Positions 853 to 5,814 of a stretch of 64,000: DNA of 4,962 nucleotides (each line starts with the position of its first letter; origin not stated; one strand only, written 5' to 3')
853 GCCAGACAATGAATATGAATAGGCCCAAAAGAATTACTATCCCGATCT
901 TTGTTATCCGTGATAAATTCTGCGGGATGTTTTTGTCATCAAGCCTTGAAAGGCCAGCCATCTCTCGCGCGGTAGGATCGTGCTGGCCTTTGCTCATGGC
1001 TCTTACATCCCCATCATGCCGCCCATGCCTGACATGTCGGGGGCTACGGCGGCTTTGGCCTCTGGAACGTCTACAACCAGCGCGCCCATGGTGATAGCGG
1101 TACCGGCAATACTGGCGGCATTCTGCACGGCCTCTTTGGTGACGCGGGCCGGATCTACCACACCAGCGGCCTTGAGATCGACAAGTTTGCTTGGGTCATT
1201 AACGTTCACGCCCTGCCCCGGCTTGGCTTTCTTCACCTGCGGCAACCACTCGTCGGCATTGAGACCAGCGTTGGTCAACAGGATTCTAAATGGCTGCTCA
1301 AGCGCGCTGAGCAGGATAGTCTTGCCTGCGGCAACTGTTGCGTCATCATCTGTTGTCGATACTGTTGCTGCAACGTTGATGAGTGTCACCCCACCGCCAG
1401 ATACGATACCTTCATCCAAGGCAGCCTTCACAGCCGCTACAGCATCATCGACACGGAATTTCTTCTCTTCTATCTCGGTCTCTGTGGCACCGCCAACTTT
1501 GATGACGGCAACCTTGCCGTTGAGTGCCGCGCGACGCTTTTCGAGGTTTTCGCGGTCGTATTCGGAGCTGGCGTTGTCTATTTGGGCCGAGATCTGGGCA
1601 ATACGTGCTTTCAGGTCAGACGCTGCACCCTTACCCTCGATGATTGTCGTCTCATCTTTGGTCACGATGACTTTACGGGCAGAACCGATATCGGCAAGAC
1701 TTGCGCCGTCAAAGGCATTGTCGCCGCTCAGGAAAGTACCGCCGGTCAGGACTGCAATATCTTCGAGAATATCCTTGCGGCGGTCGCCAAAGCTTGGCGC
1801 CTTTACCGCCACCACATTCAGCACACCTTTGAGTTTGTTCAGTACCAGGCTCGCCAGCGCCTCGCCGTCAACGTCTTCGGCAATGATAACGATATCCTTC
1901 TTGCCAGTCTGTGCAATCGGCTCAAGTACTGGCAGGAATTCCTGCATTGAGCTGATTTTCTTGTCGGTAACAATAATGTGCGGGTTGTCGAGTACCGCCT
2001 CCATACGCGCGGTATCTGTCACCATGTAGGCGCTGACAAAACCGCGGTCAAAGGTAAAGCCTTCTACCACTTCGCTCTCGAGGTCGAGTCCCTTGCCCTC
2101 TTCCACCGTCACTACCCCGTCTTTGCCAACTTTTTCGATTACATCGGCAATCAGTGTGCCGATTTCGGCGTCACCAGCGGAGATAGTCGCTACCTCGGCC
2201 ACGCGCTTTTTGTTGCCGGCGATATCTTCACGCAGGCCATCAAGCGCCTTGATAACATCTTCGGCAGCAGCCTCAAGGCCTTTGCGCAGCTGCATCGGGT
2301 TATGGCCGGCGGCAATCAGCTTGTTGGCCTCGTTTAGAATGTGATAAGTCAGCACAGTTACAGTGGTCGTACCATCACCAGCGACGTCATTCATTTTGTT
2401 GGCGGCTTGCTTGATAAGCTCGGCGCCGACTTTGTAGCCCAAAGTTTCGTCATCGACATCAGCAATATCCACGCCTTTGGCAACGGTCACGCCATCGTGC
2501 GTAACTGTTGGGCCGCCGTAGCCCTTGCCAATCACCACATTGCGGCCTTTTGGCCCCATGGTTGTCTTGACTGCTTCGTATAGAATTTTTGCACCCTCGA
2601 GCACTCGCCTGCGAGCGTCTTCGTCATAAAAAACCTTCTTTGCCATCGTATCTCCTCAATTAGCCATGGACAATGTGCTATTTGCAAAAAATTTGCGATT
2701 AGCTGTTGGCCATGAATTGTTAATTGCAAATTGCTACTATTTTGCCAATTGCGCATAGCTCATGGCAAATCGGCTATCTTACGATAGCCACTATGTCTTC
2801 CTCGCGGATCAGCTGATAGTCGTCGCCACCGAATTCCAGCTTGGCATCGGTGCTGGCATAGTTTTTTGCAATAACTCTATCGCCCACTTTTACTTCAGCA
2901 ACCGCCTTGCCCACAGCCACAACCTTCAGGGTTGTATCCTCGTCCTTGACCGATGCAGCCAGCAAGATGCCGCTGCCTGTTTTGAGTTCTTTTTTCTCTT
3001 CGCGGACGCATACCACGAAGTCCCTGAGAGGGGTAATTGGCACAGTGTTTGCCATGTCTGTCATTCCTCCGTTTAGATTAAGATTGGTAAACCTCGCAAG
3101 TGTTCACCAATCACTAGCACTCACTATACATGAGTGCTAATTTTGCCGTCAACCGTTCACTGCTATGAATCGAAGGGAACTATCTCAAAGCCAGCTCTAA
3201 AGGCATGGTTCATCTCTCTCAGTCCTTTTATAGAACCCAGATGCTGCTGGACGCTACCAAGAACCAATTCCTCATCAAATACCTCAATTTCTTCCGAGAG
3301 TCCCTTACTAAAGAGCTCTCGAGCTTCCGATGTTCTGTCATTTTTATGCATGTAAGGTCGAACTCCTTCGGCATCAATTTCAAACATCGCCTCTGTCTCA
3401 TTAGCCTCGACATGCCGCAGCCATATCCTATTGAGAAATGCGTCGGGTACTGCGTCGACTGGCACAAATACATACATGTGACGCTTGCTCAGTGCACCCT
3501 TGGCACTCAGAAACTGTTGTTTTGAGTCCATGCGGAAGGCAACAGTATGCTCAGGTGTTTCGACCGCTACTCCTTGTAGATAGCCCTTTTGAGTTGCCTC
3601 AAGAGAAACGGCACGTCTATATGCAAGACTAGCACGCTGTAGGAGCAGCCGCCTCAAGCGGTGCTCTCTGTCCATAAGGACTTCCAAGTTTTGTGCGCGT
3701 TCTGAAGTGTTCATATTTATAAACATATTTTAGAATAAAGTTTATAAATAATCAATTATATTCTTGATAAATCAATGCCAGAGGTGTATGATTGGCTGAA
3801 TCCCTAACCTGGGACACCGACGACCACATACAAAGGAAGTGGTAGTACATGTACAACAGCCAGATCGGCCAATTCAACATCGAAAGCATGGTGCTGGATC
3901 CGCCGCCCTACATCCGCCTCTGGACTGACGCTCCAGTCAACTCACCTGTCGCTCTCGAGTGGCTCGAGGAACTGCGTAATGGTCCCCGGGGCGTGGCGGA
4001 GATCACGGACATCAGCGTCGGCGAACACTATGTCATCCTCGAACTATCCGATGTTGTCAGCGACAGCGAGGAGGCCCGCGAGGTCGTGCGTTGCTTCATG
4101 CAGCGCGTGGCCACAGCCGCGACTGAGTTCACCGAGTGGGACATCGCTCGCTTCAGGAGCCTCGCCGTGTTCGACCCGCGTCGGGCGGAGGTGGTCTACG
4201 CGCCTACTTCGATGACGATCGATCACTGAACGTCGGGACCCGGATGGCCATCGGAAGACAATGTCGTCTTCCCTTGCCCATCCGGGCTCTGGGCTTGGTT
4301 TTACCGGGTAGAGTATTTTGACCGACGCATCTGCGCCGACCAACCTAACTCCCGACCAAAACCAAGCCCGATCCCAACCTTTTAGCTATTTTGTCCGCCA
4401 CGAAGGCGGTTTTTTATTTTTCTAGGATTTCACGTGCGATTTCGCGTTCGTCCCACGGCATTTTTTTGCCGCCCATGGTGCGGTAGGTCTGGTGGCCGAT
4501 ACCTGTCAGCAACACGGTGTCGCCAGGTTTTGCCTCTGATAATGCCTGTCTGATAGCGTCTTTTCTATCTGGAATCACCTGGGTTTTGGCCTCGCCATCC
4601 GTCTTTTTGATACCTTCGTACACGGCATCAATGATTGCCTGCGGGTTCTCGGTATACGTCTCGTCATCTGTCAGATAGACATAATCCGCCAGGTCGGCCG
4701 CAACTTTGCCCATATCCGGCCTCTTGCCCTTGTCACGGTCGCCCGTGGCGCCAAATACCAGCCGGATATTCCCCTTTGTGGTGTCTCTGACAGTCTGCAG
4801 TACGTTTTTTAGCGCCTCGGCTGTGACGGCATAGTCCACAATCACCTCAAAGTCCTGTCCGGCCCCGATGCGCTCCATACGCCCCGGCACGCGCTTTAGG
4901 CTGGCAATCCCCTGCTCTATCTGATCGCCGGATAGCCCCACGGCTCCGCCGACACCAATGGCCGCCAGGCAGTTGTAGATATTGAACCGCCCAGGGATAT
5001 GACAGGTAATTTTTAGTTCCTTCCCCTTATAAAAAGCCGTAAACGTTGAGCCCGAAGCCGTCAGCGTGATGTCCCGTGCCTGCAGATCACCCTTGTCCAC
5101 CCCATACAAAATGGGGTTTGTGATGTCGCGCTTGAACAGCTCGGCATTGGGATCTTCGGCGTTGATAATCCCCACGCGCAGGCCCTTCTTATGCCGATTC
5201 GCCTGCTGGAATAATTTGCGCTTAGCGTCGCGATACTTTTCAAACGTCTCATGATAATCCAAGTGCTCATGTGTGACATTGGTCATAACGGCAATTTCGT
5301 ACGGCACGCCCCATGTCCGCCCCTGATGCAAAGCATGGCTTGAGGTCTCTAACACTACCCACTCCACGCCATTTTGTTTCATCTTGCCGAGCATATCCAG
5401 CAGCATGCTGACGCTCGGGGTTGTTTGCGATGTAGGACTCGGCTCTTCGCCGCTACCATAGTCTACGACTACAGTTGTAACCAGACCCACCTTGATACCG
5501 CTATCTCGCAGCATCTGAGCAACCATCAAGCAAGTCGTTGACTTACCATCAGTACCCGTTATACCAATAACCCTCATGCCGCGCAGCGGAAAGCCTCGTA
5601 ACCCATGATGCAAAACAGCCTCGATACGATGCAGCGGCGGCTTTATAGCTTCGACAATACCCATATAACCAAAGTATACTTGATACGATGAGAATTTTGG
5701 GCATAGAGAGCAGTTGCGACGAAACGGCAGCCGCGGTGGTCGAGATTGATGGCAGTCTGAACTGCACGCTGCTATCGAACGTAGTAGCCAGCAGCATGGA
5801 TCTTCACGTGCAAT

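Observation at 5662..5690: Recurrent '-10 hexamer, 7-8 nt, ATG, no SD' architecture suggests widespread leaderless mRNAs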

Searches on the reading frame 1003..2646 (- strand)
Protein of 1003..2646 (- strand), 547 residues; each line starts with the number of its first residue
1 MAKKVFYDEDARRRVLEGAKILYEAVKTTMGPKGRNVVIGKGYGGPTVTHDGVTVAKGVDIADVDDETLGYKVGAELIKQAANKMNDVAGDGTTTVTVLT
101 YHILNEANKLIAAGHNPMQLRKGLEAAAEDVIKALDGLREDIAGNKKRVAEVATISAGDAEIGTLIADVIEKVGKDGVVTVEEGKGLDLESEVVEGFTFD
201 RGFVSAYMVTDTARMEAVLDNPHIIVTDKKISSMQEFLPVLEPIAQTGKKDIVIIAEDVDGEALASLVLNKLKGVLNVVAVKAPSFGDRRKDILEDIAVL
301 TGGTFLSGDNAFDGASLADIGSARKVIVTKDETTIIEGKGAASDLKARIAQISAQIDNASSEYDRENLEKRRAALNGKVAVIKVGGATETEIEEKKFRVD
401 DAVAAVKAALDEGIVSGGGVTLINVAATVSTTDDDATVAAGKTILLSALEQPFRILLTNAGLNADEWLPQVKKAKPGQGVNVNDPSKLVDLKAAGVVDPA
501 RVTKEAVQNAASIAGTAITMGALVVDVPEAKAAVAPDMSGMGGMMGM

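Call 48: search_protein_families(library=pfam, proteins=[window:1003-2646:-], max_evalue=0.001)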
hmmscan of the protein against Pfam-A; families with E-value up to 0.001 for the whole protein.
window:1003-2646:- (547 aa): 1 family
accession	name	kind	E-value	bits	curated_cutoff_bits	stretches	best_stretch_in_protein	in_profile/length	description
PF00118.29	Cpn60_TCP1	-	4.9e-68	230.4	34.3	1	22-525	1-487/490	TCP-1/cpn60 chaperonin family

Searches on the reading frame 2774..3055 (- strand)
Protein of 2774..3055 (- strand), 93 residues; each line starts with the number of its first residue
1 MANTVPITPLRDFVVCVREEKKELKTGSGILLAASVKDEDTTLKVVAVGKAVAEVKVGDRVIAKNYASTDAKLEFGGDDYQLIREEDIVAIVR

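Call 48: search_protein_families(library=pfam, proteins=[window:2774-3055:-], max_evalue=0.001)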
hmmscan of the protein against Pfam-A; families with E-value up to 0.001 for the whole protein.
window:2774-3055:- (93 aa): 1 family
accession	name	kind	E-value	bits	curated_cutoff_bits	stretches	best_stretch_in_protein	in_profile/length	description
PF00166.26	Cpn10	-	3.6e-15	56.2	21.1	1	7-92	2-93/93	Chaperonin 10 Kd subunit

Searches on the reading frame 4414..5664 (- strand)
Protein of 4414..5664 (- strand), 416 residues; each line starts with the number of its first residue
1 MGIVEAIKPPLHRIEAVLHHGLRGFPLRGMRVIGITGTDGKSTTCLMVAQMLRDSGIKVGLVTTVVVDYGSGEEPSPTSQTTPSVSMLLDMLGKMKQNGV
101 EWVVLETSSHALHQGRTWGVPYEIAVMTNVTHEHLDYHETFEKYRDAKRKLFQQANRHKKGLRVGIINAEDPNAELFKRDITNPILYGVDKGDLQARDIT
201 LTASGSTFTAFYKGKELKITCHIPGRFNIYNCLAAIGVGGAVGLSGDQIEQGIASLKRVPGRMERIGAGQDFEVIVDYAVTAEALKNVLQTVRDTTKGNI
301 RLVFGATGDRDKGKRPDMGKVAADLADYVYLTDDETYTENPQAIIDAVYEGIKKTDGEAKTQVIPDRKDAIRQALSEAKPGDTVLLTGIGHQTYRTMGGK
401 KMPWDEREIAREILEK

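Call 47: search_protein_families(library=pfam, proteins=[window:4414-5664:-], max_evalue=0.001)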
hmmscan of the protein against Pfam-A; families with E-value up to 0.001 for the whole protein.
window:4414-5664:- (416 aa): 2 families
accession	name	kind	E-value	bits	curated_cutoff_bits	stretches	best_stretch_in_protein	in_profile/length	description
PF08245.18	Mur_ligase_M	-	5.4e-49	167.3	24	1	35-238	1-199/200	Mur ligase middle domain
PF02875.26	Mur_ligase_C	-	5.9e-32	111.6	28.4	1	261-388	1-125/127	Mur ligase, glutamate ligase domain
